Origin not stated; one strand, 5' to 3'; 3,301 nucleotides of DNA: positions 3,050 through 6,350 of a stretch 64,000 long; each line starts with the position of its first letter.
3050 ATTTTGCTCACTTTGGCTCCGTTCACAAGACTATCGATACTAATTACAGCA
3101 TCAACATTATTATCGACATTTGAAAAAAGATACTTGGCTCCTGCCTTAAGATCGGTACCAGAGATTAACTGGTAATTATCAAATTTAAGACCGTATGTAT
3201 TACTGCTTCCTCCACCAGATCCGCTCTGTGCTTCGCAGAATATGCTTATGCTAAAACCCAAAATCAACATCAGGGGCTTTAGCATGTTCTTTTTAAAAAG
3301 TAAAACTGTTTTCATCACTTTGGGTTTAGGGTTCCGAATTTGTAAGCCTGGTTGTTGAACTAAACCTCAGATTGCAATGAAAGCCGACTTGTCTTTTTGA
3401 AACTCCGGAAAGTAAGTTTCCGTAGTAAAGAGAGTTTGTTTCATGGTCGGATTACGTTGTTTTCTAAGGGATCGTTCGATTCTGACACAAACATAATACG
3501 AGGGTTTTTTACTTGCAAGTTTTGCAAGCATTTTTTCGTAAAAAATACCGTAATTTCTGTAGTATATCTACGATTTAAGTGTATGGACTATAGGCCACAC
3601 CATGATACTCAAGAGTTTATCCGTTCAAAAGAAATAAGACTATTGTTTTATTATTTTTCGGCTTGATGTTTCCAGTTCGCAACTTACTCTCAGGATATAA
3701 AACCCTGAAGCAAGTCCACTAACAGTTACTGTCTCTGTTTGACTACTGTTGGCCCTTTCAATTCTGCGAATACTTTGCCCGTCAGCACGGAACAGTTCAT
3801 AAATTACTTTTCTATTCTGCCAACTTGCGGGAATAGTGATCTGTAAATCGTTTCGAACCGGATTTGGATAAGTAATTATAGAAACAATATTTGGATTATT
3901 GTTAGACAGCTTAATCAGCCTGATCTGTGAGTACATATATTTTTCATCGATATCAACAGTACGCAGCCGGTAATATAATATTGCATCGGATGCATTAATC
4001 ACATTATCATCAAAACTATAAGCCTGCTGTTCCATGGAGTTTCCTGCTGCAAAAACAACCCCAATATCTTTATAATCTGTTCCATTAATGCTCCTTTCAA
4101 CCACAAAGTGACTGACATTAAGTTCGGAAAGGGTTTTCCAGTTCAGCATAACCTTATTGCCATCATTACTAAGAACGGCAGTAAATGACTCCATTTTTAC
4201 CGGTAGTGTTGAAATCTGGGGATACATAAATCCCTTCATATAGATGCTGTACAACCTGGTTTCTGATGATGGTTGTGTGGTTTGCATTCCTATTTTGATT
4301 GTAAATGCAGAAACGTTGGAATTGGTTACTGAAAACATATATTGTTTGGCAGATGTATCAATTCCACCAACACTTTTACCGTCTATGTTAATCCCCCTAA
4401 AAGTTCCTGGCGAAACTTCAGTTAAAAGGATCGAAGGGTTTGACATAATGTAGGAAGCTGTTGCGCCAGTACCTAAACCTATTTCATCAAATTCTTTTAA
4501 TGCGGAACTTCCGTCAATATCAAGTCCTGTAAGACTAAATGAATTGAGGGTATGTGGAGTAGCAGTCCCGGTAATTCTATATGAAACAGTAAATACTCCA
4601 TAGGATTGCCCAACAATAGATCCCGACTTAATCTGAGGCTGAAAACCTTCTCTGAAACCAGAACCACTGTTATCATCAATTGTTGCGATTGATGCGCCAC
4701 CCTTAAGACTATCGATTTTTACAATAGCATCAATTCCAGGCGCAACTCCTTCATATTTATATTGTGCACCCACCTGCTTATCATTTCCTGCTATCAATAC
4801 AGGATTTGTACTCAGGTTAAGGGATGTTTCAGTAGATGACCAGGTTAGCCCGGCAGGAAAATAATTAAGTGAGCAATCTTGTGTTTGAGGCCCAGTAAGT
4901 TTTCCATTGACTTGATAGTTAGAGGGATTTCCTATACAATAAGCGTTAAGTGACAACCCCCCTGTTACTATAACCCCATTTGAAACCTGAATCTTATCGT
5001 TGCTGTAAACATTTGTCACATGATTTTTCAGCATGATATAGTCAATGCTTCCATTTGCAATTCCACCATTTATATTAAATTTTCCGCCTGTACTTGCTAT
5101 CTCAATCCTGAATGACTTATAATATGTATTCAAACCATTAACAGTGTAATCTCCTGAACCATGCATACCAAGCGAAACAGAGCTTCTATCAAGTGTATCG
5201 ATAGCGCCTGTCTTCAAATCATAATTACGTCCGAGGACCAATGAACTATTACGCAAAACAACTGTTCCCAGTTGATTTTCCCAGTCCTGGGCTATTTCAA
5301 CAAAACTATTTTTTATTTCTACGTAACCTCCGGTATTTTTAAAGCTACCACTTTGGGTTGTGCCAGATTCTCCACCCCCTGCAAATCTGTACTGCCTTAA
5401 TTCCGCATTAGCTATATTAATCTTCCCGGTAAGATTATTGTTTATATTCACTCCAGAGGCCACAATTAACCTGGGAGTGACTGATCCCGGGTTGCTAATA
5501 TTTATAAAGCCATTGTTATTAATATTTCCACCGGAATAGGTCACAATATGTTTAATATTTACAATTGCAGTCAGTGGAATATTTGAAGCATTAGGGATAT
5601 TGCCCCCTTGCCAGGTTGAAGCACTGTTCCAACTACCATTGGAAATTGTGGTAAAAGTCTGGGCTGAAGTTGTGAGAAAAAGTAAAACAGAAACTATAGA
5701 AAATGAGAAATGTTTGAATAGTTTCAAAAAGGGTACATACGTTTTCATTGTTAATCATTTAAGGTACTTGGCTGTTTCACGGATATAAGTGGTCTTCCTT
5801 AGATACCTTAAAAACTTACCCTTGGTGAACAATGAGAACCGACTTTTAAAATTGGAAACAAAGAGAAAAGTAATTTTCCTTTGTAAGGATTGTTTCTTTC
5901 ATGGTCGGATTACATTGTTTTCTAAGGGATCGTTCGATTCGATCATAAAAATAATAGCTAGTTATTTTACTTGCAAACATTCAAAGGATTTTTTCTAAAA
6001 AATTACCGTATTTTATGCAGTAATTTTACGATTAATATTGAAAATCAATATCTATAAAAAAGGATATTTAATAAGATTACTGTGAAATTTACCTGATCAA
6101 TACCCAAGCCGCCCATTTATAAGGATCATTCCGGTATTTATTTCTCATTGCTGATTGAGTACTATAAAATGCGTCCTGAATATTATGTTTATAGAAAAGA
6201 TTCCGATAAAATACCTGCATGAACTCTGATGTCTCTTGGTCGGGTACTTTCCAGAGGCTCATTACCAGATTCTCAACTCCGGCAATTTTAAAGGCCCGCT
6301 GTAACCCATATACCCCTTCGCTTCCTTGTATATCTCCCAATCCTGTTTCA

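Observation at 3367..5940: Duplicated 5' leader with an unannotated upstream peptide in front of both T9SS cargo genes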

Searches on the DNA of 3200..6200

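Call 7: search_rna_families(source=window, start=3200, end=6200, threshold=evalue, max_evalue=10)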
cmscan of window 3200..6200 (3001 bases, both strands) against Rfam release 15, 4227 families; matches with E-value up to 10: 3.
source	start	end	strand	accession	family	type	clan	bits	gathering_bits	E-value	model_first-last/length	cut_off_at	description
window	5973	6041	-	RF02255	adapt33_1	Gene; lncRNA;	-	28.1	60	2.2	1-76/76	no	Adaptive response 33 conserved region 1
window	5903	5988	-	RF00473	snosnR54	Gene; snRNA; snoRNA; CD-box;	CL00065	21.6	50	8.5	1-87/87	no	Small nucleolar RNA snR54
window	5824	5921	+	RF00026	U6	Gene; snRNA; splicing;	CL00009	14.2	44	5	1-105/105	no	U6 spliceosomal RNA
